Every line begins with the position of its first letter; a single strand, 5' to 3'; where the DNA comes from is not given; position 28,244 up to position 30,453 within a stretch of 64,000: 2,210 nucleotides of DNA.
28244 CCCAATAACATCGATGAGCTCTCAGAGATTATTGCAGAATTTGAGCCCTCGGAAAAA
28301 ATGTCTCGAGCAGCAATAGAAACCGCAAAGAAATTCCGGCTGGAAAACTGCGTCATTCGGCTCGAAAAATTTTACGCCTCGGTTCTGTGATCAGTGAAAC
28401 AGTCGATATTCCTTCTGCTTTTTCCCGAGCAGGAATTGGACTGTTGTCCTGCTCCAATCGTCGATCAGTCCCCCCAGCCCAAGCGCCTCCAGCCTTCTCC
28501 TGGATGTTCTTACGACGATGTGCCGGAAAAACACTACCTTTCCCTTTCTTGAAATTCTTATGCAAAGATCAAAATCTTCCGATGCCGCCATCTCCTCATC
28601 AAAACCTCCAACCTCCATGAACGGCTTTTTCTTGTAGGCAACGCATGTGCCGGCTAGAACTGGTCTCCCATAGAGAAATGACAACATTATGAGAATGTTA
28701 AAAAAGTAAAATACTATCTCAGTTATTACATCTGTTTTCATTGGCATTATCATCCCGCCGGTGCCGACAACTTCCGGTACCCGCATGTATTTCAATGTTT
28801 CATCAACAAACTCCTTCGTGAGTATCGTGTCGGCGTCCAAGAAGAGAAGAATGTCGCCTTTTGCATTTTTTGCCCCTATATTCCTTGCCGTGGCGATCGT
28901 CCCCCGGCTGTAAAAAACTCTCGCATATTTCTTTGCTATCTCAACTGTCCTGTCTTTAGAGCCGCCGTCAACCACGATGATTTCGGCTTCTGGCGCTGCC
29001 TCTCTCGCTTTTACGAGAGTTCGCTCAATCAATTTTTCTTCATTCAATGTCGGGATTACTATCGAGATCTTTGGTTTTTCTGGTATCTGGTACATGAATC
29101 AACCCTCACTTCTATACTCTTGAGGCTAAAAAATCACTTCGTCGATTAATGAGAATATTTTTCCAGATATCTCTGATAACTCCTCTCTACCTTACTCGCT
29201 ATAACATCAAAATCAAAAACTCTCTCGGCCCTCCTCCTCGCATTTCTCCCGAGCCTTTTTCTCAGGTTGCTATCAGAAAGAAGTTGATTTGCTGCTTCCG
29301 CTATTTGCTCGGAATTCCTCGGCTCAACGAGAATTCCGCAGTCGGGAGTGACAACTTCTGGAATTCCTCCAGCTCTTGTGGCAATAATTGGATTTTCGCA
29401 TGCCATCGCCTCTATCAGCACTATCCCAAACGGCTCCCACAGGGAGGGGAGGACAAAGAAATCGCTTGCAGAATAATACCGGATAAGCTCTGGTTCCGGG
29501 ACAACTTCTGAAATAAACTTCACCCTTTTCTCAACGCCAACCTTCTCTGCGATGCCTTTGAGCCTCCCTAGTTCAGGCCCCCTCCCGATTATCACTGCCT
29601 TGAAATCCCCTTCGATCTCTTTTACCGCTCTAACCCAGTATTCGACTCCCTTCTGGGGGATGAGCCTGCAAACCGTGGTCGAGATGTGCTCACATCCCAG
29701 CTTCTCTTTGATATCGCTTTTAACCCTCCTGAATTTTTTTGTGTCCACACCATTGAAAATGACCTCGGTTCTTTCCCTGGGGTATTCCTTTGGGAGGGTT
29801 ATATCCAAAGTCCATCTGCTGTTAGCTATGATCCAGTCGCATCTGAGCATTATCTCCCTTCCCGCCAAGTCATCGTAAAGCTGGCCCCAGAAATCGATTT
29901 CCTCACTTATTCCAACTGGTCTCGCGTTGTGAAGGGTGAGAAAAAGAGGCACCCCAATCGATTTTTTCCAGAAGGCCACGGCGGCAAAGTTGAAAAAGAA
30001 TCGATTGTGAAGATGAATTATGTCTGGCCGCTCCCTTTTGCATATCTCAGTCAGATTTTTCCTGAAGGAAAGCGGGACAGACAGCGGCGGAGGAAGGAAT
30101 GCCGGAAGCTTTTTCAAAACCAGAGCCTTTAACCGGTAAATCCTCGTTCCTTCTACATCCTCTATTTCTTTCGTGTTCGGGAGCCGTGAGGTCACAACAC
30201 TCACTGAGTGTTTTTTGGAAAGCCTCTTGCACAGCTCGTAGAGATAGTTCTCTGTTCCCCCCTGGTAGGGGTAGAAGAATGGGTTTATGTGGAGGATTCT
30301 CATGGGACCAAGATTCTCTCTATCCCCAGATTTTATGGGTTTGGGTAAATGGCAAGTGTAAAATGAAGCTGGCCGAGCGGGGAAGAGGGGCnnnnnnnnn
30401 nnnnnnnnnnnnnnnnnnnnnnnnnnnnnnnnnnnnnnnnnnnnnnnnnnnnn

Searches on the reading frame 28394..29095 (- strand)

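Call 23: search_protein_families(library=pfam, proteins=[window:28394-29095:-], max_evalue=0.05)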
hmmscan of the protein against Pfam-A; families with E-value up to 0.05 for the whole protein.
window:28394-29095:- (234 aa): 8 families
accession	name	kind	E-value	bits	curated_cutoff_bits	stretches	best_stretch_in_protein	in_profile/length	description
PF00535.33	Glycos_transf_2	-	1.2e-28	100.6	23.3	1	11-162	1-167/168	Glycosyl transferase family 2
PF10111.15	Glyco_tranf_2_2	-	3.1e-18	66.7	27.3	2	11-104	1-106/276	Glycosyltransferase like family 2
PF13632.12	Glyco_trans_2_3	-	3.6e-13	50.2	27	1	83-194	2-119/198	Glycosyl transferase family group 2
PF13641.12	Glyco_tranf_2_3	-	1e-12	49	27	1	8-200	1-214/230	Glycosyltransferase like family 2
PF13506.12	Glyco_transf_21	-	0.00026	21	21.7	1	75-200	26-157/174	Glycosyl transferase family 21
PF13704.12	Glyco_tranf_2_4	-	0.00048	21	27.5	1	18-100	2-93/98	Glycosyl transferase family 2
PF19224.5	pATOM36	-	0.0042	16.7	27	1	11-112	50-151/270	pATOM36 family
PF02709.20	Glyco_transf_7C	-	0.019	15.1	23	1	145-186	17-60/78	N-terminal domain of galactosyltransferase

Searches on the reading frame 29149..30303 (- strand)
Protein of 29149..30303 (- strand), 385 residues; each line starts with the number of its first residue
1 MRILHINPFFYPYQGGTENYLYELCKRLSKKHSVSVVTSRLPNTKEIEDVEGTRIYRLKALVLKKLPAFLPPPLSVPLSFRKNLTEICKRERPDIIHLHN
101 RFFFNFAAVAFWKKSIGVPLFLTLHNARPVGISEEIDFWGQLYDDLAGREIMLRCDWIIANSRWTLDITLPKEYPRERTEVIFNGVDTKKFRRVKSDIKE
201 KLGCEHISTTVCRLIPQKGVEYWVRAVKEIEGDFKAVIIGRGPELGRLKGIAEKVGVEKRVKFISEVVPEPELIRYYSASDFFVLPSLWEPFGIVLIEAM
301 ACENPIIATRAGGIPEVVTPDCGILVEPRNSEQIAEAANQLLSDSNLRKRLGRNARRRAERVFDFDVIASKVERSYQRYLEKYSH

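Call 23: search_protein_families(library=pfam, proteins=[window:29149-30303:-], max_evalue=0.05)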
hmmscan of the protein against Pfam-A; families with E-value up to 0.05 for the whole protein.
window:29149-30303:- (385 aa): 8 families
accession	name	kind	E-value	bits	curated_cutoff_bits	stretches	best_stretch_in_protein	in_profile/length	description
PF00534.26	Glycos_transf_1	-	8e-42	143.1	26.4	1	205-358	15-172/172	Glycosyl transferases group 1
PF13692.12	Glyco_trans_1_4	-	2.1e-33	116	27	1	209-344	5-142/142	Glycosyl transferases group 1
PF13439.12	Glyco_transf_4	-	4e-29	102.3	28.5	1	15-189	2-169/170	Glycosyltransferase Family 4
PF13579.12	Glyco_trans_4_4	-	2.2e-17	64.3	29.7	1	15-185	1-158/158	Glycosyl transferase 4-like domain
PF13524.12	Glyco_trans_1_2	-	5.3e-08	33.4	25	1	223-366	5-136/144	Glycosyl transferase-like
PF20706.3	GT4-conflict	-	6.1e-05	22.6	26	1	217-319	211-321/385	Family 4 Glycosyltransferase in conflict systems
PF13477.12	Glyco_trans_4_2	-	0.0091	16.6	23.4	1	18-100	10-82/139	Glycosyl transferase 4-like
PF00982.27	Glyco_transf_20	-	0.023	13.8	32.5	0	260-350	352-445/473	Glycosyltransferase family 20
